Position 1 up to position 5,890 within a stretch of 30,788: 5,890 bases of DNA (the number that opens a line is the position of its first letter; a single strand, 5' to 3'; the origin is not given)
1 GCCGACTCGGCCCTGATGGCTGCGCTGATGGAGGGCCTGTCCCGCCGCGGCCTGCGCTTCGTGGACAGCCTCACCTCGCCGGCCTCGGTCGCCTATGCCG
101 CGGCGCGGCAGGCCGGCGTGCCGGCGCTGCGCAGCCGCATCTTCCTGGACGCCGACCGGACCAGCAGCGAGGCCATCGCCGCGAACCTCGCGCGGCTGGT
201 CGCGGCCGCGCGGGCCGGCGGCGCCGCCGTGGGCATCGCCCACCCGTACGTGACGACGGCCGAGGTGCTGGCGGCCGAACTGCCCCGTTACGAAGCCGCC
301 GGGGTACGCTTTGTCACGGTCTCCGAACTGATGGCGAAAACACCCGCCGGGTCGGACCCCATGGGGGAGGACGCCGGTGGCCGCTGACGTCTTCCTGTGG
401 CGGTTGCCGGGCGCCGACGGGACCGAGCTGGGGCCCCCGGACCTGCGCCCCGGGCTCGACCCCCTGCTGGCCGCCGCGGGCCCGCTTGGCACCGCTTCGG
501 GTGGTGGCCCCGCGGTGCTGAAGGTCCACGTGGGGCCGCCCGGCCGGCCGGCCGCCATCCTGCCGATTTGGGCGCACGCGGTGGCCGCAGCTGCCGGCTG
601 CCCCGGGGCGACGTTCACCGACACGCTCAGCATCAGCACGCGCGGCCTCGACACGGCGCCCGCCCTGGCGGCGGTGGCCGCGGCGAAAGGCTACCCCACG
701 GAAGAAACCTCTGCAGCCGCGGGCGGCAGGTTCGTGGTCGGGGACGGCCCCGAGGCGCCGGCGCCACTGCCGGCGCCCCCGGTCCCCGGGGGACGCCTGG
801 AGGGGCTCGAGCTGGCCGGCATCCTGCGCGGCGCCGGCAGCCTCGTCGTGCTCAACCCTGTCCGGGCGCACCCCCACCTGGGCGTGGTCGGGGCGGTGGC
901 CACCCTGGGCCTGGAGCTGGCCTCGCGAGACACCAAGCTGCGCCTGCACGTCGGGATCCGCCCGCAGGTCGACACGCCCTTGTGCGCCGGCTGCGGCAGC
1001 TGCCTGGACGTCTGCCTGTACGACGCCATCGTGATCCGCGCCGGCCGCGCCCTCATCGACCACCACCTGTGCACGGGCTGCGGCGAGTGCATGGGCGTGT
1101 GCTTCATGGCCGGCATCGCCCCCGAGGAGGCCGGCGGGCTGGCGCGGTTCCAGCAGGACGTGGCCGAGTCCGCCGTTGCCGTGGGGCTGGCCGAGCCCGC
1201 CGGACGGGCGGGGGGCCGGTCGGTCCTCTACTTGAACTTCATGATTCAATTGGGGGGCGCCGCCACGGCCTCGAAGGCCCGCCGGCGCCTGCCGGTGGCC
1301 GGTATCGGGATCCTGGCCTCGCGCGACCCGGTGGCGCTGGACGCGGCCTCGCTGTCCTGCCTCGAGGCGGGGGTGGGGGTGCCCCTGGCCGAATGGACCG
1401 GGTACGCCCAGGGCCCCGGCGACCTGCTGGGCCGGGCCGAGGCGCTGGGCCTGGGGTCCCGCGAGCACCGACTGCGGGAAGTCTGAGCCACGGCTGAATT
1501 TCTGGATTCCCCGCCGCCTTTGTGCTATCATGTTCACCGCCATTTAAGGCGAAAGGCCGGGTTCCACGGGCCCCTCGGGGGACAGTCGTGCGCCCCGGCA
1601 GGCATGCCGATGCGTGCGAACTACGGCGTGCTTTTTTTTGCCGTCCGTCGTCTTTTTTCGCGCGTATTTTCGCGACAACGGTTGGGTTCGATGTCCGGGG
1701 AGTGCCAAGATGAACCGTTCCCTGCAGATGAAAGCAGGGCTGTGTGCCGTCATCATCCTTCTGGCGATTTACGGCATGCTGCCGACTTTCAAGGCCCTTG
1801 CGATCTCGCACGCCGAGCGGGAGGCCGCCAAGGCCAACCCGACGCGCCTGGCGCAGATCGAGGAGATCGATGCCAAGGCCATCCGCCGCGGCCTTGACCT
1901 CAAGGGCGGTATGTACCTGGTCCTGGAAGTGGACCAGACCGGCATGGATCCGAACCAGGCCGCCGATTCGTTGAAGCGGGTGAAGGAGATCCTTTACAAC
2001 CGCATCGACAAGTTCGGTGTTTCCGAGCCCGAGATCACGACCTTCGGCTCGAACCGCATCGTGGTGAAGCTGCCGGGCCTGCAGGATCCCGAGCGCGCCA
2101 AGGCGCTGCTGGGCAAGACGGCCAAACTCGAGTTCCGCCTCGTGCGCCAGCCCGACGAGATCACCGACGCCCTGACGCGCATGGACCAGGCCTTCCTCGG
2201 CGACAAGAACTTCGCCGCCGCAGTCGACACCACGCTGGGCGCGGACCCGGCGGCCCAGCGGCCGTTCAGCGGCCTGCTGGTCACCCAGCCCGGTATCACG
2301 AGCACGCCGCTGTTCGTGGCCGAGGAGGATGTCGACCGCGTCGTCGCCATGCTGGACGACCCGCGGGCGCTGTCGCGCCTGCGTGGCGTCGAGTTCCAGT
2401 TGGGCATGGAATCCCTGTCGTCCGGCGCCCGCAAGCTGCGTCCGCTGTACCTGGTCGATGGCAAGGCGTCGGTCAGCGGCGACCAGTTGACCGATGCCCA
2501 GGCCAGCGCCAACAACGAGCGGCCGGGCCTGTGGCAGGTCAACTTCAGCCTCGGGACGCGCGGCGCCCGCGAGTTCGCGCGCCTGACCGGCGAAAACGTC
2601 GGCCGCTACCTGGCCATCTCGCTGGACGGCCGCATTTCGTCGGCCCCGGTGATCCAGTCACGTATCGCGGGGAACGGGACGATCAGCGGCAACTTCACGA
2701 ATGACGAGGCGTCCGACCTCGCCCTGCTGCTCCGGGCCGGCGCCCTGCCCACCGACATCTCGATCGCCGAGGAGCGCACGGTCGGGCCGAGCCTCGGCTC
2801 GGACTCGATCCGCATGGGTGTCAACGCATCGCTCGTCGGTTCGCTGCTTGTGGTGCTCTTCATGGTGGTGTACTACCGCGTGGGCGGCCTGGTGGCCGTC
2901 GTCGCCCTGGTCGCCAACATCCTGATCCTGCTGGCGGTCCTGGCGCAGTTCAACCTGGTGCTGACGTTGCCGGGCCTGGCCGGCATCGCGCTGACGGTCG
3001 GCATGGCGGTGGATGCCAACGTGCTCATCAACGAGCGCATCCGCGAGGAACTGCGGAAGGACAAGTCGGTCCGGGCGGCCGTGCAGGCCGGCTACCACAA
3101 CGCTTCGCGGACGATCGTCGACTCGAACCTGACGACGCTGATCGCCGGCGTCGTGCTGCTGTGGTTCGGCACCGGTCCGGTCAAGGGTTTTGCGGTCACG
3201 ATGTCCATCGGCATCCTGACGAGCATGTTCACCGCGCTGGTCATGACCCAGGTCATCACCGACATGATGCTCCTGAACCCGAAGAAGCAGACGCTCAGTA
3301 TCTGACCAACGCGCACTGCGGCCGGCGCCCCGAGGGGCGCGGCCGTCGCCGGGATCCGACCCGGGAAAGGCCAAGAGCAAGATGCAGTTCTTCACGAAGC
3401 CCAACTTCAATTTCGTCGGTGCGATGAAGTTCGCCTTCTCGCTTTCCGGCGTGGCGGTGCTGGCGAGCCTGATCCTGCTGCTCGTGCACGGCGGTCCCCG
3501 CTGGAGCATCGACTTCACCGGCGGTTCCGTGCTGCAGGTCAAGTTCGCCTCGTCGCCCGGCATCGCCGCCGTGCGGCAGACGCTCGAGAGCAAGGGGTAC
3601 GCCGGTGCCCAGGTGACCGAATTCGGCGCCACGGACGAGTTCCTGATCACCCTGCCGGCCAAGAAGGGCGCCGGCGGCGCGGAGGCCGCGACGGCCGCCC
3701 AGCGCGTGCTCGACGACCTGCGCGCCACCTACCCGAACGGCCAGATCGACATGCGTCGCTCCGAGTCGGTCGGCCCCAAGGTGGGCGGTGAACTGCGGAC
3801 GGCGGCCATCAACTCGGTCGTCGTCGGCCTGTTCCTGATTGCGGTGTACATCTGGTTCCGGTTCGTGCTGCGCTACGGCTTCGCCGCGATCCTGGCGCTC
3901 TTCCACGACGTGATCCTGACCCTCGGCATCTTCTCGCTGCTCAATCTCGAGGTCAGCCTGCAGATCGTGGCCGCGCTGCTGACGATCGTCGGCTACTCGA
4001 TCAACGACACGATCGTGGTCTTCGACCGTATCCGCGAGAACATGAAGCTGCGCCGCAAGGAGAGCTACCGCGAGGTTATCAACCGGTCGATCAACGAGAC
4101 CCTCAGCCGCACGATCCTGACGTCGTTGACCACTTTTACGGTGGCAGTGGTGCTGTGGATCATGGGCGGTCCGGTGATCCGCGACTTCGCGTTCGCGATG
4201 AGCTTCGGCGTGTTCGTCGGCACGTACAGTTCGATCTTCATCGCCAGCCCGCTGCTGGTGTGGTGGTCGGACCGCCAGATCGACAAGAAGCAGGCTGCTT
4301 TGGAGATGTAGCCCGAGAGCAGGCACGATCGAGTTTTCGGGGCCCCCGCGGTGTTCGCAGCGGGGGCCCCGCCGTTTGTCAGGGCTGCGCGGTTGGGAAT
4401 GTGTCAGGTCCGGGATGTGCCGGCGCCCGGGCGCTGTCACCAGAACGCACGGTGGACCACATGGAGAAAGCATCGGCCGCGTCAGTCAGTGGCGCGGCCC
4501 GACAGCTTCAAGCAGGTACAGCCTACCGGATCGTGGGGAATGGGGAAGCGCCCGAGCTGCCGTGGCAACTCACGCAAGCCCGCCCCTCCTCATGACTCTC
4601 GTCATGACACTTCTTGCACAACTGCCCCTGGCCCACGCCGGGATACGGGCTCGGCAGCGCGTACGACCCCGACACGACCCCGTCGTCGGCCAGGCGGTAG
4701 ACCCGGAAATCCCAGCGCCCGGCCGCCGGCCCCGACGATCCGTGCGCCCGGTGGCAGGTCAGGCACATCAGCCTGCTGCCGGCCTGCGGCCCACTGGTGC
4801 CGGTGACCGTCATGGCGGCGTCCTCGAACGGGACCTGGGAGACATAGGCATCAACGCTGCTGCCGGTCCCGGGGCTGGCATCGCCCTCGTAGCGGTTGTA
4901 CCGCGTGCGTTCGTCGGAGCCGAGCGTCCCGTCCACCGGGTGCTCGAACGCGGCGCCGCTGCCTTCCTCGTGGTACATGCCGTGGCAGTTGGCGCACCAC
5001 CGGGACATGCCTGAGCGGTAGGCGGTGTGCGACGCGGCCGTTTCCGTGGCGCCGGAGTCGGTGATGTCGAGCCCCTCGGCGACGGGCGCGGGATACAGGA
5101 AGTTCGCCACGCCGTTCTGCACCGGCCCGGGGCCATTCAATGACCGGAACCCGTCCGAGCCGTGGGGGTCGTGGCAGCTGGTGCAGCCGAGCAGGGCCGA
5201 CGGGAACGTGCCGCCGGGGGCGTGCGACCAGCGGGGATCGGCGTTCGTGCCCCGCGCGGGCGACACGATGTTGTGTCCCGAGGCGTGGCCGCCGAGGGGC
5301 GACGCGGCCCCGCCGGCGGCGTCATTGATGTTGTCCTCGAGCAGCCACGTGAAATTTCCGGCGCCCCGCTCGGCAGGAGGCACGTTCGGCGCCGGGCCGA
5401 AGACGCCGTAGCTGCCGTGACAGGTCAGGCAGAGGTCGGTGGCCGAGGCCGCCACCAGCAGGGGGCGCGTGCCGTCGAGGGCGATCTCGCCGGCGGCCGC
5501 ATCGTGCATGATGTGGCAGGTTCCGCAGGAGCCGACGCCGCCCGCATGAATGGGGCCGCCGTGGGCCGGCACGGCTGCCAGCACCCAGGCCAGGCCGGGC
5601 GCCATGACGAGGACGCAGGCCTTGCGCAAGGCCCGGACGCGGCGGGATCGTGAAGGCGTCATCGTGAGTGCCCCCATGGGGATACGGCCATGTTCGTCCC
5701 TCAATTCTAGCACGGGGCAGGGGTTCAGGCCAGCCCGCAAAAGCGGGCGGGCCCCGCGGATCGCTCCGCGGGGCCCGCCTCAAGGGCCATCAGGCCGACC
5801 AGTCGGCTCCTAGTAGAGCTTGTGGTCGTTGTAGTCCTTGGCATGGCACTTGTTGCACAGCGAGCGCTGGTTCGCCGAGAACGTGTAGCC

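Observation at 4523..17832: Complete candidate cytochrome-nanowire locus: OmcS-like subunits plus assembly and export genes, apparently outside Geobacter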

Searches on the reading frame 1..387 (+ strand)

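Call 21: search_protein_families(library=pfam, proteins=[window:1-387:+], max_evalue=0.001)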
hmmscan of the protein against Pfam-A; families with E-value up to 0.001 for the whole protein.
window:1-387:+ (128 aa): 1 family
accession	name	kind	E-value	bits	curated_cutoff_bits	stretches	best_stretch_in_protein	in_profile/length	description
PF04748.18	Polysacc_deac_2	-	9.8e-31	106.9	27.5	1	2-111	105-212/212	Divergent polysaccharide deacetylase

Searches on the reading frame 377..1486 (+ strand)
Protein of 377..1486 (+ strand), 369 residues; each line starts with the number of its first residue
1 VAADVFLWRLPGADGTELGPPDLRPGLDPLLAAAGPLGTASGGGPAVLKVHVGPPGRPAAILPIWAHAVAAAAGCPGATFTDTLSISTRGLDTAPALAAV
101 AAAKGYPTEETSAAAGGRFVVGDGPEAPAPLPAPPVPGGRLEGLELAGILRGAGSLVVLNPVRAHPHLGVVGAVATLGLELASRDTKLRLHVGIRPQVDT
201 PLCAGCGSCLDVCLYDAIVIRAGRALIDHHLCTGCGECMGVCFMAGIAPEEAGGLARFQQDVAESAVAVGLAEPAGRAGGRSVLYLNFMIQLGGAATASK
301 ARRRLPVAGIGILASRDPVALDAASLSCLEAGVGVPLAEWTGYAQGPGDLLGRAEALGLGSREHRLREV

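Call 21: search_protein_families(library=pfam, proteins=[window:377-1486:+], max_evalue=0.001)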
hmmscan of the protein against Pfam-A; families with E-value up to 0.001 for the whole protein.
window:377-1486:+ (369 aa): 8 families
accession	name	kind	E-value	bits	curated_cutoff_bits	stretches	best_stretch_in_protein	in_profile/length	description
PF04015.17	DUF362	-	1.4e-09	38.8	24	1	47-326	2-199/200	Domain of unknown function (DUF362)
PF12837.12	Fer4_6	-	5.6e-08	32.8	25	1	196-218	2-24/24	4Fe-4S binding domain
PF00037.32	Fer4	-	1.3e-06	28.5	21.1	0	227-242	3-18/24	4Fe-4S binding domain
PF14697.11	Fer4_21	-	4.7e-06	27.1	35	1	198-243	3-52/59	4Fe-4S dicluster domain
PF13237.11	Fer4_10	-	1.6e-05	25.2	25.5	1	197-242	3-52/53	4Fe-4S dicluster domain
PF12838.12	Fer4_7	-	1.7e-05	25.6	27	1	203-242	2-48/52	4Fe-4S dicluster domain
PF13187.11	Fer4_9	-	2e-05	24.9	27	1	203-243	2-48/52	4Fe-4S dicluster domain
PF12797.12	Fer4_2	-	0.00038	20.7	24.5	0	196-213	3-20/22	4Fe-4S binding domain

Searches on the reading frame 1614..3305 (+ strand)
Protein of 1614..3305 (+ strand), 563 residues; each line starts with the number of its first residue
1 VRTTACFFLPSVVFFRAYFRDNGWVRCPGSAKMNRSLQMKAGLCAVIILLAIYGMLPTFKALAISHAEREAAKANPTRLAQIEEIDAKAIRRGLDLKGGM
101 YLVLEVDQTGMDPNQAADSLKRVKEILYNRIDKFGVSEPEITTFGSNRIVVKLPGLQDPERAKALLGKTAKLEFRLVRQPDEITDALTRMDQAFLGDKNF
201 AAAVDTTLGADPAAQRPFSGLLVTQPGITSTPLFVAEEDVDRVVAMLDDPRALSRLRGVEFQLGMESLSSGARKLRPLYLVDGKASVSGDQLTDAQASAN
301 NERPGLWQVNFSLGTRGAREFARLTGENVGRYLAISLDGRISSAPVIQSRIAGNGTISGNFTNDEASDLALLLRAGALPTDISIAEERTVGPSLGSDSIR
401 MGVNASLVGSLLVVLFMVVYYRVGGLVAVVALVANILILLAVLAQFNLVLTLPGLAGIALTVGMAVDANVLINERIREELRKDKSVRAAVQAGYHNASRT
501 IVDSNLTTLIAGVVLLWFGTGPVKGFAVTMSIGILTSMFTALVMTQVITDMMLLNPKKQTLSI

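Call 21: search_protein_families(library=pfam, proteins=[window:1614-3305:+], max_evalue=0.001)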
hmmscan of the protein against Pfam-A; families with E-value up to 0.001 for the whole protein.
window:1614-3305:+ (563 aa): 5 families
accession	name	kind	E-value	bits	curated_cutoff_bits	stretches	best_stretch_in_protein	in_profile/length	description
PF22599.2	SecDF_P1_head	-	3.9e-33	114.2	27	1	278-379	12-113/114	SecDF, P1 head subdomain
PF21760.3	SecD_1st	-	5.6e-25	87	27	1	121-178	2-59/60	Protein translocase subunit SecDF, P1 domain, N-terminal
PF02355.23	SecD_SecF_C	-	5.2e-18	65.6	20.5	1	380-549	11-183/189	Protein export membrane protein SecD/SecF, C-terminal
PF00873.25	ACR_tran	-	9.5e-07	27.3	28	1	397-558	328-495/1021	AcrB/AcrD/AcrF family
PF03176.21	MMPL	-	9.9e-07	28.4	20.5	1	428-544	177-294/333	MMPL family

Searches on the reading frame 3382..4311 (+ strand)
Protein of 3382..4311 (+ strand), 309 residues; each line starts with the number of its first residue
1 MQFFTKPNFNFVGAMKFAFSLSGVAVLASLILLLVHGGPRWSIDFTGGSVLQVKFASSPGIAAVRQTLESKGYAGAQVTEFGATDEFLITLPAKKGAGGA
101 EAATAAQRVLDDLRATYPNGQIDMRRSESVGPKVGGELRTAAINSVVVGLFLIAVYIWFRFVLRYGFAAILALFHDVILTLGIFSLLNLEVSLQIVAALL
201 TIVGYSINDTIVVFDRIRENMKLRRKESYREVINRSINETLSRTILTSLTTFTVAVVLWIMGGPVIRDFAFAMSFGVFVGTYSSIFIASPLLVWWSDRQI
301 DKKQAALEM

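Call 21: search_protein_families(library=pfam, proteins=[window:3382-4311:+], max_evalue=0.001)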
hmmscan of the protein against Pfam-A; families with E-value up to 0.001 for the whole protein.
window:3382-4311:+ (309 aa): 4 families
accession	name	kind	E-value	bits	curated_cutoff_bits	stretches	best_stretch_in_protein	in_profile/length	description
PF02355.23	SecD_SecF_C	-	4.5e-70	235.4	20.5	1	121-297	12-188/189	Protein export membrane protein SecD/SecF, C-terminal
PF07549.19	Sec_GG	-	4.6e-06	26.4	20.3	1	34-56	3-25/28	SecD/SecF GG Motif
PF12349.14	Sterol-sensing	-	0.00049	20.4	22.3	1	166-302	9-142/153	Sterol-sensing domain of SREBP cleavage-activation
PF00873.25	ACR_tran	-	0.00067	17.9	28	1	95-284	288-478/1021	AcrB/AcrD/AcrF family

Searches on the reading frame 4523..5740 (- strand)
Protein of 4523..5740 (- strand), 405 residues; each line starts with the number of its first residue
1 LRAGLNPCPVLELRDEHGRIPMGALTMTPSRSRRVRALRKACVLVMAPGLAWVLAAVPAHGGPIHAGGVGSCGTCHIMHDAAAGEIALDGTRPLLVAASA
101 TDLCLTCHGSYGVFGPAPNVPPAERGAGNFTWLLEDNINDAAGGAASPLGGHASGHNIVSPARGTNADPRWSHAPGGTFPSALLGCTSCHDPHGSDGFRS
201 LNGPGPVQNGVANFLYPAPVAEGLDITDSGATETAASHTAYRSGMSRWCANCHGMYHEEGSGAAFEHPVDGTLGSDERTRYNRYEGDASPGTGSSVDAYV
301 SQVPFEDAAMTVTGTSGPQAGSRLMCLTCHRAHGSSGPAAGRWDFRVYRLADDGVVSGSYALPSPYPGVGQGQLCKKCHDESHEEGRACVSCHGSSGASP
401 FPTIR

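Call 5: search_protein_families(library=pfam, proteins=[window:4523-5740:-], max_evalue=0.01)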
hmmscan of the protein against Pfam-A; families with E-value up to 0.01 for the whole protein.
window:4523-5740:- (405 aa): 3 families
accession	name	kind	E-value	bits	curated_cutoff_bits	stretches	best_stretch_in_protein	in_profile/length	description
PF09699.15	Paired_CXXCH_1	-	8.3e-12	45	20.6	2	185-203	8-26/41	Doubled CXXCH motif (Paired_CXXCH_1)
PF14537.11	Cytochrom_c3_2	-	2.1e-05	25.4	25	0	375-393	60-78/79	Cytochrome c3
PF14522.11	Cytochrome_C7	-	5.9e-05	23.2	24.8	0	71-108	43-66/67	Cytochrome c7 and related cytochrome c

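Call 6: search_protein_families(library=ncbifam, proteins=[window:4523-5740:-], max_evalue=0.01)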
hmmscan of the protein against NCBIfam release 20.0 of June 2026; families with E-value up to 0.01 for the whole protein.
window:4523-5740:- (405 aa): 4 families
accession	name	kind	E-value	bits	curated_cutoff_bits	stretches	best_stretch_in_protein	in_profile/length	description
TIGR01905.1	paired_CXXCH_1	subfamily_domain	3.6e-10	39.6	25.2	1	185-198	8-21/41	doubled CXXCH domain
TIGR03507.1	decahem_SO1788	subfamily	0.0001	20.9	209.3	0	71-115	271-309/672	OmcA/MtrC family decaheme c-type cytochrome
NF041028.1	decahem_GSU2203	exception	0.0029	16.9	325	0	64-111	170-210/317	GSU2203 family decaheme c-type cytochrome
TIGR03508.1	decahem_SO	subfamily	0.0044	16.5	192.2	0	185-257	191-252/258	DmsE family decaheme c-type cytochrome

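Call 8: search_solved_structures(query=window:4523-5740:-, max_evalue=1, show_alignments=2)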
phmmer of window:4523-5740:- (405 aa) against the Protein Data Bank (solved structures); distinct sequences matched with E-value up to 1: 1.
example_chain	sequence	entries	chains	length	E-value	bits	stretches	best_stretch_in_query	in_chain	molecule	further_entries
6ef8_A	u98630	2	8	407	1.1e-25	93.9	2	65-195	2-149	C-type cytochrome OmcS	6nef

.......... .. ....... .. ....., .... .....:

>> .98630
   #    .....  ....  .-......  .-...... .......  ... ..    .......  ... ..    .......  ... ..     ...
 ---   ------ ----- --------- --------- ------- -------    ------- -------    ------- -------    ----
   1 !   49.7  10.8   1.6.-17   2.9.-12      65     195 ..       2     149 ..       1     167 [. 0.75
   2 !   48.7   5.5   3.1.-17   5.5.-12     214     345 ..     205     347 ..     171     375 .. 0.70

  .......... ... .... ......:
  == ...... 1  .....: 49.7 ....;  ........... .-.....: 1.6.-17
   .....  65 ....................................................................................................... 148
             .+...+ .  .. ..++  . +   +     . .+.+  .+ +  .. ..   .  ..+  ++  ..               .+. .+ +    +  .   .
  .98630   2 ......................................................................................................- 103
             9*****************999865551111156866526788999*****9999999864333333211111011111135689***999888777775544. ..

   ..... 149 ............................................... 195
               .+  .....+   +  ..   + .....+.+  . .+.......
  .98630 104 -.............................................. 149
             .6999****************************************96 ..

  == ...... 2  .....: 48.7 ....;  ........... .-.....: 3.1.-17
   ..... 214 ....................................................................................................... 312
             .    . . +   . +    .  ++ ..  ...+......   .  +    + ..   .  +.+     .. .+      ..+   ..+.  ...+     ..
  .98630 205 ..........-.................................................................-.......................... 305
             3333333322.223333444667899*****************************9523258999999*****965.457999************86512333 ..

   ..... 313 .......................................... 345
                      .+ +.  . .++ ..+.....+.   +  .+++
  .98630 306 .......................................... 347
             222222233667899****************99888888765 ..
